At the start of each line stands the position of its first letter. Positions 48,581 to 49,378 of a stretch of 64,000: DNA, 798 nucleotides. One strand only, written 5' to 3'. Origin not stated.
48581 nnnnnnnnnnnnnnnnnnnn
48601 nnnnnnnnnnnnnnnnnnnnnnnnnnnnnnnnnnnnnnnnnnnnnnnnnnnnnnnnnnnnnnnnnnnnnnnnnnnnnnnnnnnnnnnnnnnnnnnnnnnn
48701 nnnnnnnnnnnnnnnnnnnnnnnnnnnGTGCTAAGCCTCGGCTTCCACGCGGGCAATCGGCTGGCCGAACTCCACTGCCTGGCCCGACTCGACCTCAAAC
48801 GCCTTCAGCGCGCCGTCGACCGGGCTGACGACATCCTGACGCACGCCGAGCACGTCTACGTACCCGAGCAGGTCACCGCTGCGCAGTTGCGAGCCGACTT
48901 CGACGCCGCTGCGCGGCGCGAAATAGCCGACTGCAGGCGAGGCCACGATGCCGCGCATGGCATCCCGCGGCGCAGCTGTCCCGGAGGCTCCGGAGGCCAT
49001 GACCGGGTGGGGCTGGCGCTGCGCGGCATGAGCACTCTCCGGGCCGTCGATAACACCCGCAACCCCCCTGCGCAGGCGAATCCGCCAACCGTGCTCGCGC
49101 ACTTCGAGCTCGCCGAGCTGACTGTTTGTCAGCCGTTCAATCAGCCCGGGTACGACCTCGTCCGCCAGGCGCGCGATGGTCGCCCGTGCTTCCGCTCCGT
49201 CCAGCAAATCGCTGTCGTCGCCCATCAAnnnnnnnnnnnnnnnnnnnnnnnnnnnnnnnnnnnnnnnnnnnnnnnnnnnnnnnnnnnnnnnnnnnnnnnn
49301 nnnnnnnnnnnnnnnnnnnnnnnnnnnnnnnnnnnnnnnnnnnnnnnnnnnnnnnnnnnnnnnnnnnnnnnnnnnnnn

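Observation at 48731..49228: Lysine-less BCCP paralog (BADC-like) sitting between accA and accC, in addition to a canonical accB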

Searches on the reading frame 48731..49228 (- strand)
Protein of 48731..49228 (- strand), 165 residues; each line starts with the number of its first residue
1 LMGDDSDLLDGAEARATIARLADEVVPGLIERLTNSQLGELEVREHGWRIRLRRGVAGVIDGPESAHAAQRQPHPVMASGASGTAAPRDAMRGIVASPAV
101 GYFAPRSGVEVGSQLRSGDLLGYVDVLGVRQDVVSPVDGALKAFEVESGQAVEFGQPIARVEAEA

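Call 3: search_protein_families(library=pfam, proteins=[window:48731-49228:-], max_evalue=0.01)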
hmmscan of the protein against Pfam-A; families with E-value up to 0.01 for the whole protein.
window:48731-49228:- (165 aa): 2 families
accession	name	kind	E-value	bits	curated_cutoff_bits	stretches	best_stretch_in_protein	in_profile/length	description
PF00364.28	Biotin_lipoyl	-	5.1e-06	26.7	22.1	1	96-160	4-72/73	Biotin-requiring enzyme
PF13533.13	Biotin_lipoyl_2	-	0.0062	16.8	29.8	0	135-161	5-31/32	Biotin-lipoyl like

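Call 4: search_protein_families(library=ncbifam, proteins=[window:48731-49228:-], max_evalue=0.01)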
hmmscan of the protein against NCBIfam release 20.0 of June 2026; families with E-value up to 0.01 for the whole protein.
window:48731-49228:- (165 aa): 9 families
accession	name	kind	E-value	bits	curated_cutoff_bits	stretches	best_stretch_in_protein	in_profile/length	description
TIGR00531.1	BCCP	equivalog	3.4e-14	53.6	115.2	1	28-162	8-155/156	acetyl-CoA carboxylase biotin carboxyl carrier protein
NF004173.0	PRK05641.1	equivalog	3.7e-08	34.1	199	1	60-159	54-150/153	putative acetyl-CoA carboxylase biotin carboxyl carrier protein subunit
NF005457.0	PRK07051.1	equivalog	2.2e-07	31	87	1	109-162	26-79/80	acetyl-CoA carboxylase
NF006761.0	PRK09282.1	domain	6.4e-06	24.9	402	1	81-162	510-590/591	pyruvate carboxylase subunit B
NF003683.0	PRK05305.2-3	equivalog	0.0007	19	244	1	108-156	150-197/204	phosphatidylserine decarboxylase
TIGR01108.1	oadA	equivalog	0.0029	16.1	756.5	1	64-156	490-580/582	sodium-extruding oxaloacetate decarboxylase subunit alpha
NF038088.1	anchor_synt_D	exception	0.0054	16.2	240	1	101-157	133-190/194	protein sorting system archaetidylserine decarboxylase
NF011457.0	PRK14875.1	equivalog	0.0054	15.7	307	1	109-164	25-80/372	acetoin dehydrogenase dihydrolipoyllysine-residue acetyltransferase subunit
NF047903.1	MmDecMmdC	equivalog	0.006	17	200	1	62-156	32-126/132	methylmalonyl-CoA decarboxylase subunit gamma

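Call 5: find_homologous_proteins(query=window:48731-49228:-, max_evalue=0.001)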
Query window:48731-49228:- (165 aa): 344 proteins with E <= 0.001 among 713 candidates; the best 120 are listed.
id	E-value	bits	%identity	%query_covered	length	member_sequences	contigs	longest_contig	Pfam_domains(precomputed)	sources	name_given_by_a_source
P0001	3.5e-96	338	99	99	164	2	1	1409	PF00364.29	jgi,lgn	jgi:acetyl-CoA carboxylase biotin carboxyl carrier protein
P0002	2.2e-82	293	87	99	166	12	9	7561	PF00364.29,PF25919.1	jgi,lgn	jgi:acetyl-CoA carboxylase biotin carboxyl carrier protein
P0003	1.1e-81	291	84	99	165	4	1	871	PF00364.29,PF25919.1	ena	-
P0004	7.3e-80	285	84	99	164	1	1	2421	PF00364.29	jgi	-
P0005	1.9e-75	270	78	99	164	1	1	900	PF00364.29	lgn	-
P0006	6.7e-70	252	76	99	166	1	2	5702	PF00364.29,PF25919.1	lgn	-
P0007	7.7e-67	242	76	96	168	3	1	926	PF00364.29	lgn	-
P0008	2.3e-66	241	79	92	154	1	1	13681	PF00364.29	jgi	jgi:acetyl-CoA carboxylase biotin carboxyl carrier protein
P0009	8.9e-66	239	75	98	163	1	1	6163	-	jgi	jgi:acetyl-CoA carboxylase biotin carboxyl carrier protein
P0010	1.1e-65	239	75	98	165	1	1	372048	-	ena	-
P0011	9.3e-65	236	72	99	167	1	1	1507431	-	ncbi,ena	-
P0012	1.3e-64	235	75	93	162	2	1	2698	PF00364.29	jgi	-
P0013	1.4e-64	235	73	98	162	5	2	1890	PF00364.29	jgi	-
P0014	2.2e-64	234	75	88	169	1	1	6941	-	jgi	jgi:acetyl-CoA carboxylase biotin carboxyl carrier protein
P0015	2.5e-64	234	73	99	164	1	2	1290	PF00364.29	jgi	jgi:acetyl-CoA carboxylase biotin carboxyl carrier protein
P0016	5.1e-64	233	72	99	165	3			PF00364.29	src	-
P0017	5.3e-64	233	70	99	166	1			PF00364.29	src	-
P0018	6.0e-64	233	74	93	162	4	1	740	PF00364.29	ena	-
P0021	7.9e-63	229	74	92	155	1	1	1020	PF00364.29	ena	-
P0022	1.3e-62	229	72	98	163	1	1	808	PF00364.29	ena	-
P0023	2.2e-62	228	74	93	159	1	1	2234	PF00364.29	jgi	-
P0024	2.2e-62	228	79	92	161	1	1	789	PF00364.29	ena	-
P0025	2.7e-62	228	72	93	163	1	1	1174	PF00364.29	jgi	jgi:acetyl-CoA carboxylase biotin carboxyl carrier protein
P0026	2.7e-62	228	74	93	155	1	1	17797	PF00364.29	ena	-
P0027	3.0e-62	227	71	93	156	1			PF00364.29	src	-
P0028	4.1e-62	227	74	92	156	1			PF00364.29,PF25917.1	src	-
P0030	1.1e-61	226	75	93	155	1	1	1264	PF00364.29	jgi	-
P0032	1.9e-61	225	71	99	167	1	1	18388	PF00364.29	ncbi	-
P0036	4.1e-60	221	69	92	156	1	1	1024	PF00364.29,PF25917.1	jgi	jgi:biotin carboxyl carrier protein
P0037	1.0e-59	219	74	93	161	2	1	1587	PF00364.29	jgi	jgi:acetyl-CoA carboxylase biotin carboxyl carrier protein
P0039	1.7e-59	219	73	92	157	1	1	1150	PF00364.29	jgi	jgi:biotin carboxyl carrier protein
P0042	8.9e-59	216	68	93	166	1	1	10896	PF00364.29,PF25919.1,PF25917.1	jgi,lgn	-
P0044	1.5e-58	215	70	92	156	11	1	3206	PF00364.29,PF25917.1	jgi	jgi:acetyl-CoA carboxylase biotin carboxyl carrier protein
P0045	3.0e-58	214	69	91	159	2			PF00364.29,PF25917.1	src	-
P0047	4.5e-58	214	67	97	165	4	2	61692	PF00364.29,PF25919.1,PF25917.1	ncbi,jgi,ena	ncbi:MAG TPA: biotin/lipoyl-containing protein [Candidatus Limnocylindrales bacterium]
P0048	6.7e-58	213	71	93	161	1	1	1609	PF00364.29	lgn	-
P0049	1.0e-57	213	70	92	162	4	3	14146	PF00364.29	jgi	jgi:acetyl-CoA carboxylase biotin carboxyl carrier protein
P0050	2.5e-57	211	66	99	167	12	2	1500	PF00364.29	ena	-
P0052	2.0e-56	209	68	100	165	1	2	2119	PF00364.29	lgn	-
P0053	2.2e-56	208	64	98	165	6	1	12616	PF00364.29,PF25919.1,PF25917.1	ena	-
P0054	5.5e-56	207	69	91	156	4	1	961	PF00364.29,PF25919.1,PF25917.1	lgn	-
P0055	4.9e-55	204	65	98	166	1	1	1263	PF00364.29,PF25917.1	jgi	jgi:acetyl-CoA carboxylase biotin carboxyl carrier protein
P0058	2.7e-52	195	68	93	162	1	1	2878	PF00364.29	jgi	jgi:acetyl-CoA carboxylase biotin carboxyl carrier protein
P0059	3.6e-52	195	66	99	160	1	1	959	PF00364.29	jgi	jgi:acetyl-CoA carboxylase biotin carboxyl carrier protein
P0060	5.3e-52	194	62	93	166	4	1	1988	PF00364.29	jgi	jgi:acetyl-CoA carboxylase biotin carboxyl carrier protein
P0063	1.3e-50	190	63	92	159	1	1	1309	PF00364.29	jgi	jgi:biotin carboxyl carrier protein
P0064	3.7e-50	188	62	93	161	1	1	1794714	PF00364.29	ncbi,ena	-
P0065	4.8e-50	188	67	94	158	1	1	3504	PF00364.29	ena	-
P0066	6.0e-50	188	63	93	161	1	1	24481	PF00364.29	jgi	jgi:acetyl-CoA carboxylase biotin carboxyl carrier protein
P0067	6.3e-50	187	65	96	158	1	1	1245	PF00364.29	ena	-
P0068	8.4e-50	187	62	91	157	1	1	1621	PF00364.29,PF25919.1,PF25917.1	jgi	jgi:acetyl-CoA carboxylase biotin carboxyl carrier protein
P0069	1.0e-49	187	65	93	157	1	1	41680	PF00364.29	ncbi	ncbi:MAG: biotin/lipoyl-containing protein [Chloroflexota bacterium]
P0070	2.0e-49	186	63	95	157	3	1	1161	PF00364.29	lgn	-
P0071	3.3e-49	185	63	100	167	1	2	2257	PF00364.29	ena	-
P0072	3.8e-49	185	64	95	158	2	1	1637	PF00364.29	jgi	jgi:acetyl-CoA carboxylase biotin carboxyl carrier protein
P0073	4.8e-49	185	65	94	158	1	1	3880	PF00364.29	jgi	jgi:acetyl-CoA carboxylase biotin carboxyl carrier protein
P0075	7.6e-49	184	63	92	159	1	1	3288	PF00364.29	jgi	jgi:biotin carboxyl carrier protein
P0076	8.9e-49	184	63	99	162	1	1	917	PF00364.29,PF25917.1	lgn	-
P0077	9.2e-49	184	61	93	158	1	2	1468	PF00364.29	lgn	-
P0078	1.3e-48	183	64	93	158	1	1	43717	PF00364.29,PF25919.1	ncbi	-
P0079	1.7e-48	183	66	90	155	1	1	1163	PF00364.29,PF25919.1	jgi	jgi:acetyl-CoA carboxylase biotin carboxyl carrier protein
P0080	1.7e-48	183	60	92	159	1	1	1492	PF00364.29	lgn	-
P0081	1.8e-48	183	63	92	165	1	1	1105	PF00364.29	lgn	-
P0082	3.2e-48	182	65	93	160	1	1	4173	PF00364.29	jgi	jgi:acetyl-CoA carboxylase biotin carboxyl carrier protein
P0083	3.4e-48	182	64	92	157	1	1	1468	PF00364.29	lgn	-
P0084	3.5e-48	182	65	92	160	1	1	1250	PF00364.29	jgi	-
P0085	6.4e-48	181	63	92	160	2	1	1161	PF00364.29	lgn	-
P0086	6.9e-48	181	58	93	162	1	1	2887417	PF00364.29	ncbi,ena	-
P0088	7.5e-48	181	62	90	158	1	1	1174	PF00364.29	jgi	jgi:acetyl-CoA carboxylase biotin carboxyl carrier protein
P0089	8.1e-48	181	63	92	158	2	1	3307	PF00364.29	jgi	-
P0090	1.0e-47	180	60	93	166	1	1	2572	PF00364.29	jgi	jgi:acetyl-CoA carboxylase biotin carboxyl carrier protein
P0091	1.6e-47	180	59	99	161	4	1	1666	PF00364.29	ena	-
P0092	1.8e-47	179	65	90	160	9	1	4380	PF00364.29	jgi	-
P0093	1.9e-47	179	61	95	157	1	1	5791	PF00364.29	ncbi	-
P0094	1.9e-47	179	64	92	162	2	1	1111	PF00364.29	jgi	jgi:acetyl-CoA carboxylase biotin carboxyl carrier protein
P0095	2.0e-47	179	61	92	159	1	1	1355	PF00364.29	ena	-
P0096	2.5e-47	179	63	91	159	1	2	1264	PF00364.29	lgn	-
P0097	2.5e-47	179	62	92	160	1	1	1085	PF00364.29,PF25919.1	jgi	jgi:acetyl-CoA carboxylase biotin carboxyl carrier protein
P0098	2.7e-47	179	65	93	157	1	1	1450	PF00364.29,PF25917.1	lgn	-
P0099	2.8e-47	179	61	96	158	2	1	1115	PF00364.29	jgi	jgi:acetyl-CoA carboxylase biotin carboxyl carrier protein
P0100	2.9e-47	179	60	93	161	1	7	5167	PF00364.29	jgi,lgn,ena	jgi:acetyl-CoA carboxylase biotin carboxyl carrier protein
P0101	2.9e-47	179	62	91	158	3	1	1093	PF00364.29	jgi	jgi:acetyl-CoA carboxylase biotin carboxyl carrier protein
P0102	2.9e-47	179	61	95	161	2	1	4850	PF00364.29,PF25919.1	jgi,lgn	jgi:acetyl-CoA carboxylase biotin carboxyl carrier protein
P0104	3.8e-47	178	62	92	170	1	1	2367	PF00364.29,PF25997.1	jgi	jgi:acetyl-CoA carboxylase biotin carboxyl carrier protein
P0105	4.3e-47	178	57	100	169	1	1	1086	PF00364.29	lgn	-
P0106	5.3e-47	178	59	95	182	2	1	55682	PF00364.29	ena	-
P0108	7.1e-47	178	61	92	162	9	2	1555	PF00364.29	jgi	jgi:acetyl-CoA carboxylase biotin carboxyl carrier protein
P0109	7.3e-47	177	62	93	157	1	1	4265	PF00364.29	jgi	jgi:acetyl-CoA carboxylase biotin carboxyl carrier protein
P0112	2.1e-46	176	60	95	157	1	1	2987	PF00364.29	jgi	jgi:acetyl-CoA carboxylase biotin carboxyl carrier protein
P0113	2.2e-46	176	63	93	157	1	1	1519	PF00364.29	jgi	jgi:acetyl-CoA carboxylase biotin carboxyl carrier protein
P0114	3.2e-46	175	60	91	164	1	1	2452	PF00364.29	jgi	jgi:acetyl-CoA carboxylase biotin carboxyl carrier protein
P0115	4.3e-46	175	61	92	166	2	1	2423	PF00364.29,PF25919.1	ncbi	-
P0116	4.6e-46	175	63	92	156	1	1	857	PF00364.29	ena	-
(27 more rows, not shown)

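Call 11: find_related_loci(query=A1, collection=genome_contigs, flank=8000)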
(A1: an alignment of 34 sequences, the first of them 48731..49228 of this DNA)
Query A1 (165 aa) in genome_contigs; peptide patterns used: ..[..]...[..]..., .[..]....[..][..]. (x = any residue, [..] = any of these).
269 stretches matched a pattern; 155 encode a relative of the query (tblastn E <= 1e-3); the best 80 are kept; 80 distinct loci.
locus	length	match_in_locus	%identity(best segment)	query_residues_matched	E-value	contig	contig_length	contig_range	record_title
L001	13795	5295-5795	71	2-165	3e-67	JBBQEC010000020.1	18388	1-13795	MAG: Candidatus Limnocylindrales bacterium isolate Co_metawrap_1127 Cmw_1127_k141_10212269_length_18388_cov_10.2262, who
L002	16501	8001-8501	71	1-165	2e-65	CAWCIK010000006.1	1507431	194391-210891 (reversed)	MAG: uncultured Chloroflexia bacterium isolate MFD05442.bin.2.193 genome assembly, contig: contig_6546, whole genome sho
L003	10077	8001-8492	67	6-165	6e-62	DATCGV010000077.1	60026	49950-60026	MAG TPA_asm: Candidatus Limnocylindrales bacterium isolate SMAG_U7816 k141_28912, whole genome shotgun sequence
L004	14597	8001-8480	66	5-165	2e-56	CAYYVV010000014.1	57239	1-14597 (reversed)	MAG TPA_asm: uncultured Anaerolineaceae bacterium isolate binchicken_co54_371 genome assembly, contig: NODE_914_length_5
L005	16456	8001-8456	65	11-163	2e-54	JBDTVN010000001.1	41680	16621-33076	MAG: Chloroflexota bacterium isolate cluster3_bin.69 NODE_2381_length_41680_cov_7.465057, whole genome shotgun sequence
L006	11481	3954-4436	58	1-164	3e-51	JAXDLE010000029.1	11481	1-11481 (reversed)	MAG: Chloroflexota bacterium isolate BP_610 scaffold_1363140, whole genome shotgun sequence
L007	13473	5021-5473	60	12-162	2e-51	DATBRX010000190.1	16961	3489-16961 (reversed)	MAG TPA_asm: Candidatus Limnocylindrales bacterium isolate SMAG_U4140 k141_3427453, whole genome shotgun sequence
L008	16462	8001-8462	58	12-165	2e-50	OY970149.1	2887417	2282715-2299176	MAG: uncultured Chloroflexia bacterium isolate MFD05747.bin.c.2 genome assembly, chromosome: 1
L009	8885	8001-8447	62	15-164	7e-50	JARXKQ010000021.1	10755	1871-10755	MAG: Chloroflexota bacterium isolate bin11 NODE_1995_length_10755_cov_6.011308, whole genome shotgun sequence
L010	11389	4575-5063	56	1-164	3e-49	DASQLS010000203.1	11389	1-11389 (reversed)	MAG TPA_asm: Candidatus Limnocylindrales bacterium isolate SMAG_U11944 k141_1420486, whole genome shotgun sequence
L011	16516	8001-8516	53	4-164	2e-48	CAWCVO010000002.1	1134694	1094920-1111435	MAG: uncultured Chloroflexia bacterium isolate MFD05442.bin.1.98 genome assembly, contig: contig_18400, whole genome sho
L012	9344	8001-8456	59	12-164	5e-47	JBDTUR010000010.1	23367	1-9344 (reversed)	MAG: Chloroflexota bacterium isolate cluster3_bin.49 NODE_7213_length_23367_cov_13.115992, whole genome shotgun sequence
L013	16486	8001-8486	55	13-164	8e-47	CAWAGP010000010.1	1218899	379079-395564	MAG: uncultured Chloroflexia bacterium isolate MFD02416.bin.2.55 genome assembly, contig: contig_8227, whole genome shot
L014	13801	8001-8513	53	6-164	8e-47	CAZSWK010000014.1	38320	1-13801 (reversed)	MAG TPA_asm: uncultured Anaerolineaceae bacterium isolate binchicken_co94_368 genome assembly, contig: NODE_1346_length_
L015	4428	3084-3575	54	13-164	8e-45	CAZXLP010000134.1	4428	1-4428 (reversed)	MAG TPA_asm: uncultured Anaerolineaceae bacterium isolate SRP136066_co1_296 genome assembly, contig: NODE_36758_length_4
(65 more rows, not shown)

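Call 19: search_protein_representatives(alignment_id=A1)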
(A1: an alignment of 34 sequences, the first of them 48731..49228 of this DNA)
Query: 34 sequences, 160 profile positions. Proteins with E-value up to 0.001 (for the whole library): 7258; up to 1e-10: 782; up to 1e-30: 109. The best 150 are listed.
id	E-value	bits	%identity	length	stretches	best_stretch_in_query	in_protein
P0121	2.1e-57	210.0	-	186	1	7-158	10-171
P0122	1.2e-56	207.5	-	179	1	5-158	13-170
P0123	1.1e-55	204.3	-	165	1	5-159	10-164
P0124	4.9e-46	173.0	-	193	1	5-158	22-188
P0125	1.3e-45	171.6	-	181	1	6-157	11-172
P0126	1.6e-45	171.4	-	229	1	8-158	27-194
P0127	6.5e-45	169.4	-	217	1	9-159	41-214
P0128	1.0e-44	168.7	-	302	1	7-157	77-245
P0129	4.1e-44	166.8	-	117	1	8-122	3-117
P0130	9.7e-44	165.5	-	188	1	10-157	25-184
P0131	2.0e-43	164.5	-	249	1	9-157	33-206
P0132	1.3e-42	161.9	-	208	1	8-157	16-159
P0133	2.5e-42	160.9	-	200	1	7-159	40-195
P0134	3.6e-42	160.4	-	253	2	74-158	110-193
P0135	4.3e-41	156.9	-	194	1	13-157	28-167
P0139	9.0e-41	155.9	-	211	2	62-156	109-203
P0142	2.4e-40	154.5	-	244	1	7-157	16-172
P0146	4.8e-40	153.5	-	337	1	9-158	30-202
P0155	6.8e-39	149.8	-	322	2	53-158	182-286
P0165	9.4e-38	146.1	-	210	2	65-157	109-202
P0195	2.6e-34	134.9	-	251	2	78-157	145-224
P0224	1.4e-31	126.0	-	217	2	64-158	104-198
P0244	3.7e-29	118.2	-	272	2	76-157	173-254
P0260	1.5e-25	106.4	-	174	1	8-158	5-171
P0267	9.6e-24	100.5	-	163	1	6-154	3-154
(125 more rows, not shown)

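Call 21: list_cluster_members(proteins=[P0139, P0146, P0155, P0165, P0195, P0224, P0244, P0260, P0267, P0142])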
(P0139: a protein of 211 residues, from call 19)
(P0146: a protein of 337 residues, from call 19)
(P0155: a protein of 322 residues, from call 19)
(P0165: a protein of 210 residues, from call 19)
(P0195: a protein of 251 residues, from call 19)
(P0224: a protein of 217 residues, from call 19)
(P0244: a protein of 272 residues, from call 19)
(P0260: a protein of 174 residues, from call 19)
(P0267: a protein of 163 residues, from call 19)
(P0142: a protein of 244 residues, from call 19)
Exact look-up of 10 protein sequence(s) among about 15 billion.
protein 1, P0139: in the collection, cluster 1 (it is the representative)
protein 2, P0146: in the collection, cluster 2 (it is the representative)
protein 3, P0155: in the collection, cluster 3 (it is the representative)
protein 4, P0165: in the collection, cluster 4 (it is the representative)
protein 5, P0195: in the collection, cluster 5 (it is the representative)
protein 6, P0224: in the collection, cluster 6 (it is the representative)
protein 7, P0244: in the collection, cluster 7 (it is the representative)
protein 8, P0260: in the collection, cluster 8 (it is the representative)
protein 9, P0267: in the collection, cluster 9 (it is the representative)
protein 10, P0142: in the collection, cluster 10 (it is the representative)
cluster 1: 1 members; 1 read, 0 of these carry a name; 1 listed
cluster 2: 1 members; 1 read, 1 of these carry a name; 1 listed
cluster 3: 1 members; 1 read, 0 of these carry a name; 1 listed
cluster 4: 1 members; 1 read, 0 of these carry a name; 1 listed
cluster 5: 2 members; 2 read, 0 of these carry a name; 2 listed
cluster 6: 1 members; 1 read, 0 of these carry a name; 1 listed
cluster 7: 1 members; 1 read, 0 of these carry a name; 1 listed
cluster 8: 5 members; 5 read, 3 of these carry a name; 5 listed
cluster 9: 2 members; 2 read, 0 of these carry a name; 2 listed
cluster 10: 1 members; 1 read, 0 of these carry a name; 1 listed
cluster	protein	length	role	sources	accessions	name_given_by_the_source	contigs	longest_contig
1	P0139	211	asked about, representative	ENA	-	-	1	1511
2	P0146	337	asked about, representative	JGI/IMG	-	biotin carboxyl carrier protein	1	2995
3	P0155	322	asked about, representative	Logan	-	-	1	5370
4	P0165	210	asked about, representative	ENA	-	-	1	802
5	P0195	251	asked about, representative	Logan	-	-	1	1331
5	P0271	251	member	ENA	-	-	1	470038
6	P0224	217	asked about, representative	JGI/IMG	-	-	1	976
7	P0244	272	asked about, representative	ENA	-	-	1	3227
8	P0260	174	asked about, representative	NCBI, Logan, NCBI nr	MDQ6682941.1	MAG: hypothetical protein M3Y88_06700 [Chloroflexota bacterium] | hypothetical protein [Chloroflexota bacterium]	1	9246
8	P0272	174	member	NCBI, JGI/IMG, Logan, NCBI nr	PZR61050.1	MAG: hypothetical protein DLM71_09265 [Chloroflexi bacterium] | MAG: hypothetical protein DLM71_09265 [Chloroflexota bacterium]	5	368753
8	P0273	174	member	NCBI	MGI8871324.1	MAG: acetyl-CoA carboxylase biotin carboxyl carrier protein [Candidatus Limnocylindria ...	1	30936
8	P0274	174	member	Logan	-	-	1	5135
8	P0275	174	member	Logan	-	-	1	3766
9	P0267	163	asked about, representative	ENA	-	-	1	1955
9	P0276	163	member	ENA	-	-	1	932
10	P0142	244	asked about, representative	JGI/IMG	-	-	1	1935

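Call 24: find_homologous_proteins(query=A2, max_evalue=0.00001)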
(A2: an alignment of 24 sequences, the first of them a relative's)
Query A2 (24 sequences) (273 aa, profile of the alignment): 3242 proteins with E <= 0.00001 among 8000 candidates; the best 120 are listed.
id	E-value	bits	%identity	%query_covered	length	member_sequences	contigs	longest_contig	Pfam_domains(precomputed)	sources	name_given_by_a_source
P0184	6.5e-76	274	100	100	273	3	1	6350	-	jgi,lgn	jgi:biotin carboxyl carrier protein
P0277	3.5e-75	271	62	75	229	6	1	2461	-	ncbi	-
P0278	7.0e-75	270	62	75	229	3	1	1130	-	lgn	-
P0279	7.8e-75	270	60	75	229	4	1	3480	-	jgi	jgi:biotin carboxyl carrier protein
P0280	9.0e-75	270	62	75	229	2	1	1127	PF00364.29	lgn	-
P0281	1.0e-74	270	80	92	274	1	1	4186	PF00364.29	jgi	jgi:biotin carboxyl carrier protein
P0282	4.4e-74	268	59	76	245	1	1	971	-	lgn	-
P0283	1.3e-73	266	60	75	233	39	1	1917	-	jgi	-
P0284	1.9e-73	265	61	76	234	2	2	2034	PF25917.1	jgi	jgi:biotin carboxyl carrier protein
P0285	1.9e-73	265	63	76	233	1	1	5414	PF25917.1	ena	-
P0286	2.6e-73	265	59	75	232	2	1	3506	-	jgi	jgi:biotin carboxyl carrier protein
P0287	2.7e-73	265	62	76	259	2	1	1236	-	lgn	-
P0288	2.9e-73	265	57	84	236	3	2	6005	-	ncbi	-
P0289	3.4e-73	265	59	75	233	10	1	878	-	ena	-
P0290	5.2e-73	264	55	84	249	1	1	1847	PF25917.1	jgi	jgi:biotin carboxyl carrier protein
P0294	9.0e-73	263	80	90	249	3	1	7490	PF00364.29,PF25917.1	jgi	-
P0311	4.1e-72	261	57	76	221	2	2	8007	PF00364.29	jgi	jgi:biotin carboxyl carrier protein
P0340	1.7e-71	259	58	78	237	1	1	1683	PF00364.29,PF25917.1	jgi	jgi:biotin carboxyl carrier protein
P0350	2.8e-71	258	58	76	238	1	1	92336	PF25917.1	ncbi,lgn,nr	ncbi:MAG TPA: biotin/lipoyl-containing protein [Candidatus Limnocylindrales bacterium]|nr:biotin/lip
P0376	5.6e-71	257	53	74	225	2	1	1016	PF00364.29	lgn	-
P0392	8.9e-71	257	54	78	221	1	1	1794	PF00364.29,PF25917.1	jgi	jgi:biotin carboxyl carrier protein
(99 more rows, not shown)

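Call 26: find_encoding_contigs(protein=P0350, flank=10000, max_places=2)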
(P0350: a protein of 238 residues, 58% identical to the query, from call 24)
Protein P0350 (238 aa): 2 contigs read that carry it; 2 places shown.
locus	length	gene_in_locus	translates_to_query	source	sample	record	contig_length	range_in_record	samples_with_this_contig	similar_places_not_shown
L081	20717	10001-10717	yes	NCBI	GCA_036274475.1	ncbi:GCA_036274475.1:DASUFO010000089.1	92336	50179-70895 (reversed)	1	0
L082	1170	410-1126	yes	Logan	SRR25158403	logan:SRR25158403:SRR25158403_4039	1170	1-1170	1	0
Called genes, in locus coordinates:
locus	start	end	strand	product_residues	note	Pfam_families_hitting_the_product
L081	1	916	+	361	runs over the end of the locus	PF00291:PALP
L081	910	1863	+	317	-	PF22700:MVD-like_N (weak), PF00288:GHMP_kinases_N, PF08544:GHMP_kinases_C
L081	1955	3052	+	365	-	-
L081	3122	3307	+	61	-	-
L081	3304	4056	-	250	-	PF01738:DLH, PF12146:Hydrolase_4 (faint)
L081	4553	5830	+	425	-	PF00696:AA_kinase, PF01842:ACT, PF22468:ACT_9, PF13840:ACT_7, PF01842:ACT (weak), PF22468:ACT_9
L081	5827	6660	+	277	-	PF03099:BPL_LplA_LipB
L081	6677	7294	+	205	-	PF04542:Sigma70_r2, PF04545:Sigma70_r4, PF08281:Sigma70_r4_2, PF22233:PhyR_sigma-like (weak)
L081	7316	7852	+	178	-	-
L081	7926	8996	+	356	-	PF17848:Zn_ribbon_ACC, PF01039:Carboxyl_trans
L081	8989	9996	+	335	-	PF01039:Carboxyl_trans, PF03255:ACCA, PF06833:MdcE (weak)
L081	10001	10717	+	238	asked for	PF25917:BSH_RND (faint)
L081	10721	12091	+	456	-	PF00289:Biotin_carb_N, PF02222:ATP-grasp (weak), PF02786:CPSase_L_D2, PF07478:Dala_Dala_lig_C (weak), PF02785:Biotin_carb_C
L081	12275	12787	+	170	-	PF22817:ApeP-like, PF07977:FabA, PF22818:ApeI-like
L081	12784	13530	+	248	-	PF00149:Metallophos, PF12850:Metallophos_2, PF14582:Metallophos_3 (faint)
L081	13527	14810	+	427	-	PF00109:ketoacyl-synt, PF02801:Ketoacyl-synt_C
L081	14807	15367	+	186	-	PF00364:Biotin_lipoyl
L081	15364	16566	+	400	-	PF08545:ACP_syn_III, PF08541:ACP_syn_III_C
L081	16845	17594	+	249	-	PF00106:adh_short, PF08659:KR, PF13561:adh_short_C2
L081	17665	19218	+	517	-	-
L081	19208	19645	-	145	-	-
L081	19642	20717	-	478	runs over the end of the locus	-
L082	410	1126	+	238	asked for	PF25917:BSH_RND (faint)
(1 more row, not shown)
